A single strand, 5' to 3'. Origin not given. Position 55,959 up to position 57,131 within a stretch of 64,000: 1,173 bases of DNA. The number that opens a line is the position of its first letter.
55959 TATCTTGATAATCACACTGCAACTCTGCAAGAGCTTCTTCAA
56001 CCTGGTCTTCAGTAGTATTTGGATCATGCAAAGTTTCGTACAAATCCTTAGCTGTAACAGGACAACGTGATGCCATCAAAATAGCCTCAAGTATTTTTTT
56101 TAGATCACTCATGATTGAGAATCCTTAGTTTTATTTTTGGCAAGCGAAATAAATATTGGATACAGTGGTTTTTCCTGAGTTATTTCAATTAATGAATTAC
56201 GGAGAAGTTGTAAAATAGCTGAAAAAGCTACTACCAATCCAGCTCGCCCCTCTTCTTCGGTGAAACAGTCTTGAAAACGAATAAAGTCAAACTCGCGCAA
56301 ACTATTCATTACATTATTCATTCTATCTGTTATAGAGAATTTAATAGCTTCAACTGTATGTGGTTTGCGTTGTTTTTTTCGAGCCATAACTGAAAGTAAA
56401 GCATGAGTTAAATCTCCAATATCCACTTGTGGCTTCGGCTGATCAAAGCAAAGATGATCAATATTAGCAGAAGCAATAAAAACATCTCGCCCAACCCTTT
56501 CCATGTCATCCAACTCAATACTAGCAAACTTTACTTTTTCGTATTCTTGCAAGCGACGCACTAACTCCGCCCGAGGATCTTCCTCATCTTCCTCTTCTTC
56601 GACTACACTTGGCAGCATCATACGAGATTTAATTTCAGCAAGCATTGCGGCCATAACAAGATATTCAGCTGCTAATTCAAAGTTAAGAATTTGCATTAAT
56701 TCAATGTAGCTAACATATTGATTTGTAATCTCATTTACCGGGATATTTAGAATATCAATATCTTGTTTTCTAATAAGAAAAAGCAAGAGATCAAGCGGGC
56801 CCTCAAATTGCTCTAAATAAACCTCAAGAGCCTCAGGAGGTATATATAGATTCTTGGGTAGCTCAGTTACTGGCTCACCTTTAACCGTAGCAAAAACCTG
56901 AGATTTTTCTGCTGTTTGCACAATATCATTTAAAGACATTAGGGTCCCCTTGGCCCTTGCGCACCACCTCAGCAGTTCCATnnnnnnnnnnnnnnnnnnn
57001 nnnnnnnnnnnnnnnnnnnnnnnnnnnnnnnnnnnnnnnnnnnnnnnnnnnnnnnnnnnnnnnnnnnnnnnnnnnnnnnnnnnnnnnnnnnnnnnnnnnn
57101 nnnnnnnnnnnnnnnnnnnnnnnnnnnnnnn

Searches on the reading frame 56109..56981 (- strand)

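Call 18: search_protein_families(library=ncbifam, proteins=[window:56109-56981:-], max_evalue=0.001)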
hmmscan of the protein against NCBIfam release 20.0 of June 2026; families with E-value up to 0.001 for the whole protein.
window:56109-56981:- (290 aa): 5 families
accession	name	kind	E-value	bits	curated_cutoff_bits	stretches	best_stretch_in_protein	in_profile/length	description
NF000995.0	PRK00104.1-4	equivalog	2e-54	184.6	315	1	52-283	5-248/251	segregation/condensation protein A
NF000994.0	PRK00104.1-3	equivalog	9.2e-49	166.3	234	1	51-279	3-239/246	segregation/condensation protein A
NF000992.0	PRK00104.1-1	equivalog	2.4e-43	148.5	417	1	55-282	6-244/247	segregation/condensation protein A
NF000993.0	PRK00104.1-2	equivalog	1.4e-42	146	268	1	53-278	2-230/237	segregation/condensation protein A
NF001751.0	PRK00478.1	equivalog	2.6e-17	62.9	436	1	51-281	160-413/505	segregation/condensation protein A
